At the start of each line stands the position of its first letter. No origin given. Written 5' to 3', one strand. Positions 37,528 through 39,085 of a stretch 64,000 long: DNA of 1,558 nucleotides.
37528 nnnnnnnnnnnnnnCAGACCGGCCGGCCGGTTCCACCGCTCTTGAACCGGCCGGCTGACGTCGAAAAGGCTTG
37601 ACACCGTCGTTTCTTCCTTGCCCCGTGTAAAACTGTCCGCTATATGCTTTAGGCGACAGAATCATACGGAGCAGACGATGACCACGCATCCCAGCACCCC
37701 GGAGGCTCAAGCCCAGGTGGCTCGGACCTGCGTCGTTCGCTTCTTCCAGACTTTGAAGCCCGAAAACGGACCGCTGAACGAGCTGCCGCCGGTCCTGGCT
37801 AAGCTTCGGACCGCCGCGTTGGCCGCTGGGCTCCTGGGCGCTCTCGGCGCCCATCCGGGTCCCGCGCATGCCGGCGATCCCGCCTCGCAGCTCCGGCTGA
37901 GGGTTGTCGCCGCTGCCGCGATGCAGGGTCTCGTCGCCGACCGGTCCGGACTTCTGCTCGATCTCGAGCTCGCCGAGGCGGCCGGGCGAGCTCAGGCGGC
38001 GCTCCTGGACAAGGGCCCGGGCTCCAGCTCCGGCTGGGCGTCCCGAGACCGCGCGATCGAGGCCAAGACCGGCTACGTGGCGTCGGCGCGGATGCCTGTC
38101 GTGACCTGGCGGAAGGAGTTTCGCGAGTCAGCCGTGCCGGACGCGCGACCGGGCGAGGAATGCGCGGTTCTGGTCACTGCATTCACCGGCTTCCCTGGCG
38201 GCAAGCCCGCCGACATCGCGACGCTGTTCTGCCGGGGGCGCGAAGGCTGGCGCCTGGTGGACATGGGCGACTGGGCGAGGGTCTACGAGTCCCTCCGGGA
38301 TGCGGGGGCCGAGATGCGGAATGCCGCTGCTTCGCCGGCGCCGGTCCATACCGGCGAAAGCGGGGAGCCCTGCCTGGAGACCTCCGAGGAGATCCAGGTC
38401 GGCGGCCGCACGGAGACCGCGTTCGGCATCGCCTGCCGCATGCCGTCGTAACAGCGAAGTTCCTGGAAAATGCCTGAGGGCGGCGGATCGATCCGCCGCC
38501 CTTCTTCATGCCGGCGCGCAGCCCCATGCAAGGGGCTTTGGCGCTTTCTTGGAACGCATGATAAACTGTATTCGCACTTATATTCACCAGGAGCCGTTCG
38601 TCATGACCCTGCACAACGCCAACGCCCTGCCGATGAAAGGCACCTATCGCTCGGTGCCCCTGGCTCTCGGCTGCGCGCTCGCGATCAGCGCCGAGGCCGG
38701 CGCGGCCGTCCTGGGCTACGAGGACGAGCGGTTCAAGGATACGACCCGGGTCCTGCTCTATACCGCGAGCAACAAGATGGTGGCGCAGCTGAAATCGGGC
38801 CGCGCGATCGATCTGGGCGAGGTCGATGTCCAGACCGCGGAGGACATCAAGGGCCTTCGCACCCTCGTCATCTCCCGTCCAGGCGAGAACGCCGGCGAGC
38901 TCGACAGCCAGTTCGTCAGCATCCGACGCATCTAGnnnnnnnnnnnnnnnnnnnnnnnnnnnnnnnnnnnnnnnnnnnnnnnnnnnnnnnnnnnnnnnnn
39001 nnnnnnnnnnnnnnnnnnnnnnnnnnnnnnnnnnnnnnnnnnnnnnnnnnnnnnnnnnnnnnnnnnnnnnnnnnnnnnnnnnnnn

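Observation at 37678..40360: Paralogous secreted proteins with a shared unusual N-terminal motif immediately downstream of the pilus operon: candidate pilus-secreted substrates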

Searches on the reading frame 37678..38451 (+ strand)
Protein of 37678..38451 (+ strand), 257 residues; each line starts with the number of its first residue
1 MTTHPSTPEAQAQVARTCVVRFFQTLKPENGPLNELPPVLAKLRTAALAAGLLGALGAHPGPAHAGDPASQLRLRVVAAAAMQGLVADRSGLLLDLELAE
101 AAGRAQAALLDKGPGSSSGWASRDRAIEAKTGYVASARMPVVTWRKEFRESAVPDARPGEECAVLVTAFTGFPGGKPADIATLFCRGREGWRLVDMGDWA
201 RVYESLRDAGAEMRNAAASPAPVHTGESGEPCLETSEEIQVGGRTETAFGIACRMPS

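Call 5: search_protein_families(library=pfam, proteins=[window:37678-38451:+], max_evalue=0.1)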
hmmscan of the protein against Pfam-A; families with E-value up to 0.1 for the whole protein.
window:37678-38451:+ (257 aa): 0 families

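Call 6: search_protein_families(library=ncbifam, proteins=[window:37678-38451:+], max_evalue=0.1)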
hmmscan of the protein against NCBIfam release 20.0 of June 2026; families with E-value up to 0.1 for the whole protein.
window:37678-38451:+ (257 aa): 1 family
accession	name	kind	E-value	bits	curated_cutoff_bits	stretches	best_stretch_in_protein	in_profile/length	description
NF009005.0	PRK12350.1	subfamily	0.05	12.8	332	0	45-73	187-215/366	citrate synthase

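Call 11: search_dna_similar(query=window:37678-38451:+, collection=plasmids, mode=protein, max_rows=30, max_evalue=0.001)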
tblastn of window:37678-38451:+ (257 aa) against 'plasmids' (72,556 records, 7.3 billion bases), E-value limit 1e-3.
No match.

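Call 13: find_homologous_proteins(query=window:37678-38451:+, max_evalue=0.001)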
Query window:37678-38451:+ (257 aa): 3 proteins with E <= 0.001 among 8000 candidates.
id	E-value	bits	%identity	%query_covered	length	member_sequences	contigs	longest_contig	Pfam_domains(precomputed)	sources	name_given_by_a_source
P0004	3.0e-164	563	100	100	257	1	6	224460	-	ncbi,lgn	-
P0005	8.6e-108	378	69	100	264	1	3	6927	-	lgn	-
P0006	1.1e-52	197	47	97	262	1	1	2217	-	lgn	-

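Call 18: find_encoding_contigs(protein=P0005, flank=10000)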
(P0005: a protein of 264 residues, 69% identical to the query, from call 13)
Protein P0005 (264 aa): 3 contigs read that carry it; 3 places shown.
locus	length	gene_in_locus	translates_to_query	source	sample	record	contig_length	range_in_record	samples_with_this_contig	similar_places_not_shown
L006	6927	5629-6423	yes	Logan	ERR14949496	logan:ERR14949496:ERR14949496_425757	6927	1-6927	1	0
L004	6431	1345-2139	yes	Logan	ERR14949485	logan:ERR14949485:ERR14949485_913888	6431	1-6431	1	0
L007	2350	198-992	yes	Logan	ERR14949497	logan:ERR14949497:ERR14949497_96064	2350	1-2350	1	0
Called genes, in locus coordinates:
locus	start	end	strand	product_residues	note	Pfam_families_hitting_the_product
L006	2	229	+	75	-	?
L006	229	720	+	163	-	-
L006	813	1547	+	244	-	-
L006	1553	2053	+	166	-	-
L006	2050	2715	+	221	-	-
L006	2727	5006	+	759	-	-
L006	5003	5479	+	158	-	PF00692:dUTPase, PF22769:DCD (faint)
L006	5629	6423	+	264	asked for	-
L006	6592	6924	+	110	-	-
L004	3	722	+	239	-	?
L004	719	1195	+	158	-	PF00692:dUTPase, PF22769:DCD (faint)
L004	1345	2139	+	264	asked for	-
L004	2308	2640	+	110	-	-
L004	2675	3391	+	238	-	-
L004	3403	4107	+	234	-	-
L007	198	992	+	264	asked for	-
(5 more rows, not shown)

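Call 34: search_protein_representatives(alignment_id=A1)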
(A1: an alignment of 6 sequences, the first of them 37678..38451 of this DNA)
Query: 6 sequences, 255 profile positions. Proteins with E-value up to 0.001 (for the whole library): 4; up to 1e-10: 4; up to 1e-30: 4. The best 4 are listed.
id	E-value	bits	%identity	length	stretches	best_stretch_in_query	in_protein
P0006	1.2e-112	391.8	-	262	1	1-254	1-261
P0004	5.5e-110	383.1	-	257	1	1-255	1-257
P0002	1.3e-92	326.2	-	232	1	1-225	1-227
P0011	4.6e-48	180.3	-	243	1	15-211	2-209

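Call 36: find_encoding_contigs(protein=P0006, flank=10000)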
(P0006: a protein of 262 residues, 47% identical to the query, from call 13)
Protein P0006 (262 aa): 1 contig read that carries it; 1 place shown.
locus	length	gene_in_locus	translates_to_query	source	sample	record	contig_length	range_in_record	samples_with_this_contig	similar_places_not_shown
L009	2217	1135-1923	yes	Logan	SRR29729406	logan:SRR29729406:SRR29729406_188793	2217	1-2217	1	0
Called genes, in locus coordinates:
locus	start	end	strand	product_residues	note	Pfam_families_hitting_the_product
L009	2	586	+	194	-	?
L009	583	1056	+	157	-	PF00692:dUTPase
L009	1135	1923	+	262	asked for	-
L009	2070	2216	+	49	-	?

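Call 37: find_encoding_contigs(protein=P0011, flank=10000)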
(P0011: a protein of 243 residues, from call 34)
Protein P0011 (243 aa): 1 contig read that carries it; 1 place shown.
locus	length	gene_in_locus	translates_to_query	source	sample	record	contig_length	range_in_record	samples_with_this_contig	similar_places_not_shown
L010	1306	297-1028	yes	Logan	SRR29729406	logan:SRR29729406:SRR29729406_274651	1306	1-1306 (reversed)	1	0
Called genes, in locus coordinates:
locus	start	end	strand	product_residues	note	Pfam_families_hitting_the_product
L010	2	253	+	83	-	?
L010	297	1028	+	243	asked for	-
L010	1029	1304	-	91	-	?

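Call 38: predict_structure(alignment_id=A1)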
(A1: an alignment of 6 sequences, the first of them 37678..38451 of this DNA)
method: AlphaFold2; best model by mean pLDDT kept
length: 257 residues; sequences in the alignment: 6
mean_pLDDT: 69.7   pTM: 0.64
mean pLDDT of the five models: 69.7, 69.2, 67.1, 65.8, 64.6
residues with pLDDT >= 90: 23; 70-90: 110; 50-70: 99; < 50: 25
segments of 3 or more residues with pLDDT < 50: 1-4, 23-36, 255-257
pLDDT, mean of each block of 10 residues (from residue 1): 50 56 47 48 56 57 63 85 80 81 91 88 82 86 55 76 88 62 88 85 81 67 55 60 69 49
secondary structure, 60 per line:
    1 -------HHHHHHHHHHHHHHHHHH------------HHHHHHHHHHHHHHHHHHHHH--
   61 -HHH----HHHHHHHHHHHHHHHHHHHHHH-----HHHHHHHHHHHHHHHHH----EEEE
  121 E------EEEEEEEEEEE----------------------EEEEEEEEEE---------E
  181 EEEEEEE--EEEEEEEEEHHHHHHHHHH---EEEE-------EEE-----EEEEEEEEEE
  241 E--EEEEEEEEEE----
elements in order: H8-25 H38-58 H69-90 H96-112 E117-121 E128-138 E161-170 E180-187 E190-198 H199-208 E212-215 E223-225 E231-241 E244-253

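Call 54: fold_search(model_id=the predicted structure, library=pdb)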
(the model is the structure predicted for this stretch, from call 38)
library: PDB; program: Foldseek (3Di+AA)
matches with E <= 10: 434; with E <= 0.001: 0
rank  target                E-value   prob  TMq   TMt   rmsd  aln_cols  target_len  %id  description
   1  6uk5_A                3.9e-01  0.05  0.10  0.11  19.4       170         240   16  Structure of SAM bound CalS10, an amino pentose methyltransferase from Micromonospora echinaspora involved in calichea (released 2020-10-07)
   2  7lxy_C                5.2e-01  0.06  0.10  0.21  13.7       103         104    9  SARS-CoV-2 S/S2M11/S2X333 Global Refinement (released 2021-04-14)
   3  8ojg_G                5.6e-01  0.11  0.18  0.23  18.3       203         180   10  Structure of the MlaCD complex (2:6 stoichiometry) (released 2024-07-10)
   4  8vym_E                5.6e-01  0.04  0.10  0.19  13.9       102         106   16  Soluble ectodomain of human cytomegalovirus (HCMV) glycoprotein B (gB) in the postfusion conformation in complex with  (released 2024-09-18)
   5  2qgu                  6.6e-01  0.08  0.16  0.21  16.6       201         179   11  Three-dimensional structure of the phospholipid-binding protein from Ralstonia solanacearum Q8XV73_RALSQ in complex with (released 2007-07-24)
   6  8xb5_A                6.6e-01  0.04  0.13  0.08  17.6       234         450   10  Portal protein of SH-Ab15497 (released 2024-12-11)
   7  9e2t_J                7.0e-01  0.02  0.08  0.09  15.2       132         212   12  Structure of a de novo designed interleukin-21 mimetic complex with IL-21R and IL-2Rg (released 2025-09-24)
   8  4dam_K                7.4e-01  0.05  0.09  0.17  16.8       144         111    8  Crystal structure of small single-stranded DNA-binding protein from Streptomyces coelicolor (released 2013-01-16)
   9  8thz_F                7.8e-01  0.03  0.09  0.19  13.7       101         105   12  CryoEM structure of neutralizing antibodies CBH-7 and HC84.26 in complex with Hepatitis C virus envelope glycoprotein  (released 2024-07-24)
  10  8r1d_E                8.8e-01  0.03  0.09  0.18  13.3       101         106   12  SD1-3 Fab in complex with SARS-CoV-2 BA.2.12.1 Spike Glycoprotein (released 2024-03-13)
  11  6kyz_C                8.8e-01  0.03  0.09  0.17  13.5       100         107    9  HRV14 3C in complex with single chain antibody YDF (released 2020-05-27)
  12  3h6q                  8.8e-01  0.03  0.11  0.15  18.2       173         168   10  Macrocypin, a beta-trefoil cysteine protease inhibitor (released 2009-10-20)
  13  6ric_B                8.8e-01  0.02  0.10  0.03  18.8       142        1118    6  Structure of the core Vaccinia Virus DNA-dependent RNA polymerase complex (released 2019-12-18)
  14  8j07_M                9.3e-01  0.06  0.12  0.12  18.1       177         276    7  96nm repeat of human respiratory doublet microtubule and associated axonemal complexes (released 2023-07-26)
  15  4je3_A                9.3e-01  0.04  0.14  0.14  15.7       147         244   11  An Iml3-Chl4 heterodimer links the core centromere to factors required for accurate chromosome segregation (released 2013-10-16)
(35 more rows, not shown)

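Call 57: search_solved_structures(query=A1, max_evalue=10)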
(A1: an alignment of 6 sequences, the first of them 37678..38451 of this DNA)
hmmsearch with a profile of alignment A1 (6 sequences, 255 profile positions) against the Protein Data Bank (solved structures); distinct sequences matched with E-value up to 10: 1.
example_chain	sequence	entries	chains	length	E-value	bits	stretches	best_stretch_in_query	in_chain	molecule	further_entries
2bi0_A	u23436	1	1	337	0.7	12.5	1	62-100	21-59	HYPOTHETICAL PROTEIN RV0216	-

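Call 72: search_protein_families(library=phrogs, proteins=[window:37678-38451:+], max_evalue=0.01)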
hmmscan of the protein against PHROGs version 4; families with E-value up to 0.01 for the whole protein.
window:37678-38451:+ (257 aa): 0 families

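Call 73: search_protein_families(library=padloc, proteins=[window:37678-38451:+], max_evalue=0.01)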
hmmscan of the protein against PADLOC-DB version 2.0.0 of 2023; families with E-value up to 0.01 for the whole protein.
window:37678-38451:+ (257 aa): 0 families

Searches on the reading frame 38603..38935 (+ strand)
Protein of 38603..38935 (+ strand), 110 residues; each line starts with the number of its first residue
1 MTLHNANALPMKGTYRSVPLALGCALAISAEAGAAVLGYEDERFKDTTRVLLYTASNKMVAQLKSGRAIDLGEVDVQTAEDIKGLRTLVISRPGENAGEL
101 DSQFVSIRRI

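Call 5: search_protein_families(library=pfam, proteins=[window:38603-38935:+], max_evalue=0.1)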
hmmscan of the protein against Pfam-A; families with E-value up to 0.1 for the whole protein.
window:38603-38935:+ (110 aa): 0 families

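Call 6: search_protein_families(library=ncbifam, proteins=[window:38603-38935:+], max_evalue=0.1)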
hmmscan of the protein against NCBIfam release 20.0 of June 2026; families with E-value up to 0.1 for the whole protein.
window:38603-38935:+ (110 aa): 2 families
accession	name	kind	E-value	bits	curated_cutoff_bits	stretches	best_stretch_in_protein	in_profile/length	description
NF007296.1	PRK09774.1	equivalog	0.025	13.7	385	1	28-91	103-167/313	ferric citrate uptake sigma factor regulator FecR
NF004748.0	PRK06079.1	equivalog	0.047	12.9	362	1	17-61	18-62/252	enoyl-ACP reductase FabI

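Call 72: search_protein_families(library=phrogs, proteins=[window:38603-38935:+], max_evalue=0.01)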
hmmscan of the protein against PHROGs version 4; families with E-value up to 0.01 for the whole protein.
window:38603-38935:+ (110 aa): 0 families

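Call 73: search_protein_families(library=padloc, proteins=[window:38603-38935:+], max_evalue=0.01)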
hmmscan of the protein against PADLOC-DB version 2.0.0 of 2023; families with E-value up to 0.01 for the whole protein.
window:38603-38935:+ (110 aa): 0 families
